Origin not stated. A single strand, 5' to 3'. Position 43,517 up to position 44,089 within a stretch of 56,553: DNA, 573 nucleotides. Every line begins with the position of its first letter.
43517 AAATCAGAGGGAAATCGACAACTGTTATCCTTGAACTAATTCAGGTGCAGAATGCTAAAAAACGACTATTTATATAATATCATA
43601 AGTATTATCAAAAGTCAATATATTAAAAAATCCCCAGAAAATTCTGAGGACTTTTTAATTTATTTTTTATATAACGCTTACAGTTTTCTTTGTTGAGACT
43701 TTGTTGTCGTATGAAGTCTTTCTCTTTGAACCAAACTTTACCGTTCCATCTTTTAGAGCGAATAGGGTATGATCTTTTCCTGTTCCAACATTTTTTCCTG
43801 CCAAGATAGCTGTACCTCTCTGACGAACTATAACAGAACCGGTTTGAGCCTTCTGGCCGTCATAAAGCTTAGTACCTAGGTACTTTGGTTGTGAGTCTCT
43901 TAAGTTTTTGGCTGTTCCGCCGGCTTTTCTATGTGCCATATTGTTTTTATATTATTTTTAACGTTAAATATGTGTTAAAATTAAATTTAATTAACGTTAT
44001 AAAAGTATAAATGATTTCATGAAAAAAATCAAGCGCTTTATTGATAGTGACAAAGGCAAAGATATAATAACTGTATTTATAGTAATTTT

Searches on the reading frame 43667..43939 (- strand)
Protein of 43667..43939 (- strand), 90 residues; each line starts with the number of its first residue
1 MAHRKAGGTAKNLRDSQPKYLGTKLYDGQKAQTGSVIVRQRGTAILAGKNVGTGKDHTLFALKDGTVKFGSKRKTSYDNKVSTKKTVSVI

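Call 10: find_encoding_contigs(protein=window:43667-43939:-, flank=3000, max_places=10)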
Protein window:43667-43939:- (90 aa): 10 contigs read that carry it; 3 places shown.
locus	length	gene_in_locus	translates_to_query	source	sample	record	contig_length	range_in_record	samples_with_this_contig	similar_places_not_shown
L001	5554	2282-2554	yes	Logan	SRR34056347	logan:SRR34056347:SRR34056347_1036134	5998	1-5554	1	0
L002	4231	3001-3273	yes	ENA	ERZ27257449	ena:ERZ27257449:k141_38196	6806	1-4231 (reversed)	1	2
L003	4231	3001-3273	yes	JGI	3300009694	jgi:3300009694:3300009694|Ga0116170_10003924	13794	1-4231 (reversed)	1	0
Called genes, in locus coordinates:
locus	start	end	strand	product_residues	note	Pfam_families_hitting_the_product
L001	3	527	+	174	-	?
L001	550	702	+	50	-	-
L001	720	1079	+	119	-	-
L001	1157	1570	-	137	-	-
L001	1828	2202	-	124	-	-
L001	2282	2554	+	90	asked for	PF01016:Ribosomal_L27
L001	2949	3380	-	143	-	-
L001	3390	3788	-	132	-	PF03073:TspO_MBR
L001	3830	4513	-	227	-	PF09864:MliC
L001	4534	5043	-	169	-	-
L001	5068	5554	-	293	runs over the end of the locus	PF11127:YgaP-like_TM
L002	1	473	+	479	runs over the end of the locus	PF00749:tRNA-synt_1c, PF19269:Anticodon_2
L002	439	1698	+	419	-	PF01551:Peptidase_M23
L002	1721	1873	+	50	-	-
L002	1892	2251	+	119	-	-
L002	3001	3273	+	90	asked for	PF01016:Ribosomal_L27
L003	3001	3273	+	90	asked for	PF01016:Ribosomal_L27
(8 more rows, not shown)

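Call 11: find_related_loci(query=window:43670-43939:-, collection=genome_contigs, flank=3000)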
Query window:43670-43939:- (90 aa) in genome_contigs; peptide patterns used: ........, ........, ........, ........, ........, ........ (x = any residue, [..] = any of these).
600 stretches matched a pattern (row limit reached: there are more); 486 encode a relative of the query (tblastn E <= 1e-3); the best 80 are kept; 80 distinct loci.
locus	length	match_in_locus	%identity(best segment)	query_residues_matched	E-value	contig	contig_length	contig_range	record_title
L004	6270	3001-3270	83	1-90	7e-47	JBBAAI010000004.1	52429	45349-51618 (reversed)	MAG: Candidatus Paceibacterota bacterium isolate SO_2017_GW3_38 scaffold_518_c1_OW296A_2017, whole genome shotgun sequen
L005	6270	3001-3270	84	1-90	3e-46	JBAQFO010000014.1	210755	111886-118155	MAG: Minisyncoccia bacterium isolate MFD12003_ilm_asm_bin26 k127_148532, whole genome shotgun sequence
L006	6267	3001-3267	85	1-89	4e-46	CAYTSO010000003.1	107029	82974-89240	MAG TPA_asm: uncultured Candidatus Saccharibacteria bacterium isolate SRP319275_co4_162 genome assembly, contig: NODE_86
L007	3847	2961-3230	81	1-90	4e-46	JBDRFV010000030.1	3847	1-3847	MAG: Patescibacteria group bacterium isolate MEGAHIT-group-1.391 k141_2059869, whole genome shotgun sequence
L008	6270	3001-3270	82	1-90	5e-46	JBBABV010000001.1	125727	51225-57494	MAG: Candidatus Paceibacterota bacterium isolate SO_2017_LW1_31 NODE_44_length_125727_cov_4.068726_LW64-88_2017, whole g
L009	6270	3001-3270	79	1-90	9e-46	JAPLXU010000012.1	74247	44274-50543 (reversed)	MAG: Candidatus Nomurabacteria bacterium isolate LacPavin_0419_WC70L_MAG_39_11 LacPavin_0419_WC70L_scaffold_14751, whole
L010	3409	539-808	78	1-90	9e-46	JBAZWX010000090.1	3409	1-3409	MAG: Candidatus Paceibacterota bacterium isolate SO_2017_GW1_42 NODE_110959_length_3409_cov_0.577087_OW334_2017, whole g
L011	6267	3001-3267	80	1-89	3e-45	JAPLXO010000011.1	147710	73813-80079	MAG: Candidatus Nomurabacteria bacterium isolate LacPavin_0818_WC45_MAG_33_25 LacPavin_0818_WC45_scaffold_11314, whole g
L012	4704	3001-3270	81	1-90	2e-45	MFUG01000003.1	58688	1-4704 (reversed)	MAG: Candidatus Nomurabacteria bacterium RIFCSPHIGHO2_02_FULL_42_19 rifcsphigho2_02_scaffold_1328, whole genome shotgun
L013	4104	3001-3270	80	1-90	3e-45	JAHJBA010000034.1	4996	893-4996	MAG: Patescibacteria group bacterium isolate Modern_marine.mb.233 Modern_marine.mb.233_k141_1100772, whole genome shotgu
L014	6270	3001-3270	81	1-90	6e-45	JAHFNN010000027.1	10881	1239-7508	MAG: Candidatus Nomurabacteria bacterium isolate nzgw481 NODE_9728_length_10882_cov_2.747421, whole genome shotgun seque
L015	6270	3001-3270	80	1-90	1e-44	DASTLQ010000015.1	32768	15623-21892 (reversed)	MAG TPA_asm: Candidatus Paceibacterota bacterium isolate SMAG_U3062 k141_135854, whole genome shotgun sequence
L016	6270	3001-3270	78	1-90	1e-44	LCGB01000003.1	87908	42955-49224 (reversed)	MAG: Candidatus Nomurabacteria bacterium GW2011_GWB1_43_19 UV85_C0003, whole genome shotgun sequence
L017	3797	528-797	78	1-90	2e-44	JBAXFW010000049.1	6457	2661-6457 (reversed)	MAG: bacterium isolate ELA281 MAG281_49, whole genome shotgun sequence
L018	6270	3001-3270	81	1-90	9e-45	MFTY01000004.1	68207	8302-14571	MAG: Candidatus Nomurabacteria bacterium RIFCSPHIGHO2_02_FULL_35_13 rifcsphigho2_02_scaffold_1507, whole genome shotgun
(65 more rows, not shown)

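Call 16: find_homologous_proteins(query=window:43670-43939:-, max_evalue=1e-30)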
Query window:43670-43939:- (90 aa): 3301 proteins with E <= 1e-30 among 6106 candidates; the best 120 are listed.
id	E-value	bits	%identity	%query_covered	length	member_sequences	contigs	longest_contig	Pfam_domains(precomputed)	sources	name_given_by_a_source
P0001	2.8e-50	185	100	100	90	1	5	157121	PF01016.25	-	-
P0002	2.2e-46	173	95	86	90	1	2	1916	PF01016.25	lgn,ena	-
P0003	4.9e-43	162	73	74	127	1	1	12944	PF01016.25,PF13540.13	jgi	-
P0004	2.2e-42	160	87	100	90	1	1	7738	PF01016.25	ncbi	-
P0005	7.2e-42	158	84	100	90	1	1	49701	PF01016.25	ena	-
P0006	9.8e-42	158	82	100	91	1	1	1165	PF01016.25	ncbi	-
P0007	1.1e-41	158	84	100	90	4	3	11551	PF01016.25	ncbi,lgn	-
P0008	1.6e-41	157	83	100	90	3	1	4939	PF01016.25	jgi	jgi:large subunit ribosomal protein L27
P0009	1.7e-41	157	82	100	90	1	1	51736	PF01016.25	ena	-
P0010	1.8e-41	157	83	100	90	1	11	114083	PF01016.25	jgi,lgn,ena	jgi:large subunit ribosomal protein L27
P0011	2.3e-41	157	81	100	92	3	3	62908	PF01016.25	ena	-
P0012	2.3e-41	157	87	87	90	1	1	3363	PF01016.25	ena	-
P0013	3.0e-41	157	83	100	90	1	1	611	PF01016.25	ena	-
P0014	3.0e-41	156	87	86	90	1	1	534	PF01016.25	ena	-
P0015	3.9e-41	156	82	100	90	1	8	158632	PF01016.25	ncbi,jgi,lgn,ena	jgi:large subunit ribosomal protein L27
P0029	1.4e-40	154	81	100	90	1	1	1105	PF01016.25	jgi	jgi:large subunit ribosomal protein L27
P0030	1.5e-40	154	81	100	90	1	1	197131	PF01016.25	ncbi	ncbi:MAG: 50S ribosomal protein L27 [Patescibacteria group bacterium]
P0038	1.7e-40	154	81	99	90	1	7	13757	PF01016.25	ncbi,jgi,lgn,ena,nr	ncbi:MAG: 50S ribosomal protein L27 [Parcubacteria group bacterium GW2011_GWC1_35_8]|nr:MAG: 50S rib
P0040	1.8e-40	154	90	86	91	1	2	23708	PF01016.25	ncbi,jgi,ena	ncbi:MAG: 50S ribosomal protein L27 [Candidatus Paceibacterota bacterium]|jgi:large subunit ribosoma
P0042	1.8e-40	154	81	100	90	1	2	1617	PF01016.25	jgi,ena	jgi:large subunit ribosomal protein L27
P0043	1.9e-40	154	81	100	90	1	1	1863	PF01016.25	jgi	jgi:large subunit ribosomal protein L27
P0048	2.1e-40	154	82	100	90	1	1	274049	PF01016.25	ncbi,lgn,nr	ncbi:50S ribosomal protein L27 [Candidatus Nomurabacteria bacterium]|nr:50S ribosomal protein L27 [C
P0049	2.1e-40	154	82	100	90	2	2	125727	PF01016.25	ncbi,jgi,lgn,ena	ncbi:MAG: 50S ribosomal protein L27 [Candidatus Paceibacterota bacterium]|jgi:large subunit ribosoma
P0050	2.3e-40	154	81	100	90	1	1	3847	PF01016.25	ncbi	ncbi:MAG: 50S ribosomal protein L27 [Patescibacteria group bacterium]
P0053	2.9e-40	153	82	100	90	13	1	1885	PF01016.25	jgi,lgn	jgi:large subunit ribosomal protein L27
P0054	3.0e-40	153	82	100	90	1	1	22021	PF01016.25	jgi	jgi:large subunit ribosomal protein L27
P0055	3.3e-40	153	84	99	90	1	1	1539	PF01016.25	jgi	jgi:large subunit ribosomal protein L27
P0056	3.4e-40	153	82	100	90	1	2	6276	PF01016.25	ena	-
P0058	3.6e-40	153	80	100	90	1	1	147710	PF01016.25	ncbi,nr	ncbi:MAG: 50S ribosomal protein L27 [Candidatus Nomurabacteria bacterium]|nr:50S ribosomal protein L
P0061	3.9e-40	153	83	100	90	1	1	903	PF01016.25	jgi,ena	jgi:large subunit ribosomal protein L27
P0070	4.9e-40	153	82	100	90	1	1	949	PF01016.25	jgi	jgi:large subunit ribosomal protein L27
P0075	5.7e-40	152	79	100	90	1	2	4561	PF01016.25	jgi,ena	jgi:large subunit ribosomal protein L27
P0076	5.9e-40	152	80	99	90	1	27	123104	PF01016.25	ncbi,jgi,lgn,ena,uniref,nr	ncbi:50S ribosomal protein L27 [Candidatus Nomurabacteria bacterium RIFOXYC2_FULL_36_19]|uniref:Larg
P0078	6.5e-40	152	81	99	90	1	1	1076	PF01016.25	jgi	jgi:large subunit ribosomal protein L27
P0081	7.1e-40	152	79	100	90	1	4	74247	PF01016.25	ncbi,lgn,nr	ncbi:MAG: 50S ribosomal protein L27 [Candidatus Nomurabacteria bacterium]|nr:50S ribosomal protein L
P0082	7.2e-40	152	82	100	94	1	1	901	PF01016.25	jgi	jgi:large subunit ribosomal protein L27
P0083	7.6e-40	152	78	100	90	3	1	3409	PF01016.25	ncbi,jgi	ncbi:MAG: 50S ribosomal protein L27 [Candidatus Paceibacterota bacterium]|jgi:large subunit ribosoma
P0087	8.6e-40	152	81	100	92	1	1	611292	PF01016.25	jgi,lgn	jgi:large subunit ribosomal protein L27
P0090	9.2e-40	152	80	100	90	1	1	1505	PF01016.25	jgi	jgi:large subunit ribosomal protein L27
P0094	1.0e-39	152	90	87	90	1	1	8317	PF01016.25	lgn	-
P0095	1.0e-39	152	81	100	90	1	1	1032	PF01016.25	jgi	jgi:large subunit ribosomal protein L27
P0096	1.1e-39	152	82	100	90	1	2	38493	PF01016.25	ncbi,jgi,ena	ncbi:MAG: 50S ribosomal protein L27 [Candidatus Paceibacterota bacterium]|jgi:large subunit ribosoma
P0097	1.1e-39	152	79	100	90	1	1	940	PF01016.25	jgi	jgi:large subunit ribosomal protein L27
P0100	1.1e-39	151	84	100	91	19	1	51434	PF01016.25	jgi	jgi:large subunit ribosomal protein L27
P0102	1.2e-39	151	81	100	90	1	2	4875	PF01016.25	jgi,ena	jgi:large subunit ribosomal protein L27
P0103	1.2e-39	151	82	100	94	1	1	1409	PF01016.25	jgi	jgi:large subunit ribosomal protein L27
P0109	1.4e-39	151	80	100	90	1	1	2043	PF01016.25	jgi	jgi:large subunit ribosomal protein L27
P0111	1.4e-39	151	82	100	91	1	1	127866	PF01016.25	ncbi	ncbi:MAG: 50S ribosomal protein L27 [Patescibacteria group bacterium]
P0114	1.5e-39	151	81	100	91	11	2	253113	PF01016.25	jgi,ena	jgi:large subunit ribosomal protein L27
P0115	1.6e-39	151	82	100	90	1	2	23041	PF01016.25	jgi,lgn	jgi:large subunit ribosomal protein L27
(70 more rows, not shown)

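Call 17: find_encoding_contigs(protein=P0002, flank=3000, max_places=4)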
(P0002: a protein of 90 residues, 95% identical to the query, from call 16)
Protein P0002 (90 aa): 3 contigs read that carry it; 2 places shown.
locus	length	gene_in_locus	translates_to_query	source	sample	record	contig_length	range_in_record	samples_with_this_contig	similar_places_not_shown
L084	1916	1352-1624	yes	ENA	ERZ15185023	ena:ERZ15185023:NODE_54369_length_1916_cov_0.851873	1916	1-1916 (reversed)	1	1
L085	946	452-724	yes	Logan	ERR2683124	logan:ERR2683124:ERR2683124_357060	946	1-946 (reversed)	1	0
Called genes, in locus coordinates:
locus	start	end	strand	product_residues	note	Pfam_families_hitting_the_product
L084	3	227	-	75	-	?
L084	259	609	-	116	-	-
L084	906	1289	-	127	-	-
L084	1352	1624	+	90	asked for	PF01016:Ribosomal_L27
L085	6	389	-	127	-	-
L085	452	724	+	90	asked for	PF01016:Ribosomal_L27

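Call 18: find_encoding_contigs(protein=P0004, flank=3000, max_places=4)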
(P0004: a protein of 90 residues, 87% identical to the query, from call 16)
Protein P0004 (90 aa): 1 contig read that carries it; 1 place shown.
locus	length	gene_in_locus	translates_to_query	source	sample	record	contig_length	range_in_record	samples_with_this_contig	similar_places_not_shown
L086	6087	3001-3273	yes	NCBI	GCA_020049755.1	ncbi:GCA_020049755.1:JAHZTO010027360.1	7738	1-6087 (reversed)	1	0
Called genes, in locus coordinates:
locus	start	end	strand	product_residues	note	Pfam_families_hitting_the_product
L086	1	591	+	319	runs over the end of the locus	PF01259:SAICAR_synt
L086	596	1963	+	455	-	PF00206:Lyase_1, PF08328:ASL_C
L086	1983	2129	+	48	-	-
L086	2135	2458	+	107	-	-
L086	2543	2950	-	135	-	-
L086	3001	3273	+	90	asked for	PF01016:Ribosomal_L27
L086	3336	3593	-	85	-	PF02201:SWIB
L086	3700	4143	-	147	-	PF01281:Ribosomal_L9_N, PF03948:Ribosomal_L9_C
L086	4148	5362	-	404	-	PF22694:CtpB_N-like, PF00595:PDZ, PF13180:PDZ_2, PF17820:PDZ_6, PF03572:Peptidase_S41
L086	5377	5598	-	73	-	-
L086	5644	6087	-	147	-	?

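Call 19: find_encoding_contigs(protein=P0094, flank=3000, max_places=4)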
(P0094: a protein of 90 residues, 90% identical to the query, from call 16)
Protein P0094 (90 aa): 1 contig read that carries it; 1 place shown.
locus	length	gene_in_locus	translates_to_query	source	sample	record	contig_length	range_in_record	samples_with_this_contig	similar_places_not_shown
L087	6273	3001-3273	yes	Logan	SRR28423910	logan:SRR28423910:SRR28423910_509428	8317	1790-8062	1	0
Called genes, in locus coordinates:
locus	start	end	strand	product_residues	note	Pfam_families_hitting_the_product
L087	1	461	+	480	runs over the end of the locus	PF00749:tRNA-synt_1c, PF19269:Anticodon_2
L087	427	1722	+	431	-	PF01551:Peptidase_M23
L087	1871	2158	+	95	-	-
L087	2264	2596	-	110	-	PF07866:DUF1653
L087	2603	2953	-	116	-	-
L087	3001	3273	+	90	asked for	PF01016:Ribosomal_L27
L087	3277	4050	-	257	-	-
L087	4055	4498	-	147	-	PF01281:Ribosomal_L9_N, PF03948:Ribosomal_L9_C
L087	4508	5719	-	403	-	PF22694:CtpB_N-like (faint), PF00595:PDZ, PF13180:PDZ_2, PF17820:PDZ_6, PF03572:Peptidase_S41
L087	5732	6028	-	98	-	-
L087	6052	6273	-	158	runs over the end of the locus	?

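Call 85: find_encoding_contigs(protein=P0056, flank=3000, max_places=3)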
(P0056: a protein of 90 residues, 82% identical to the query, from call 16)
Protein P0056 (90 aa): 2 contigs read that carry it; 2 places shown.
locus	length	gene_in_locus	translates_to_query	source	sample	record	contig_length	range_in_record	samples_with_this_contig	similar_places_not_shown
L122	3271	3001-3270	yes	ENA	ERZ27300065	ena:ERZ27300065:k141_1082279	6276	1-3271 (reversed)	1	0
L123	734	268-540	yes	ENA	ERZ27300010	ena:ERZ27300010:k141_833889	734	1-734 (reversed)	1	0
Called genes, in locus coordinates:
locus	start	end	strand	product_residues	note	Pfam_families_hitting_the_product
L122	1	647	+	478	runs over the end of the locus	PF00749:tRNA-synt_1c, PF19269:Anticodon_2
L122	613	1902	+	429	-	PF01551:Peptidase_M23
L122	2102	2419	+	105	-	-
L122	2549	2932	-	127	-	-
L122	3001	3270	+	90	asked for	PF01016:Ribosomal_L27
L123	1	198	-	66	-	?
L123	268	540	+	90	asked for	PF01016:Ribosomal_L27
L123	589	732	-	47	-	?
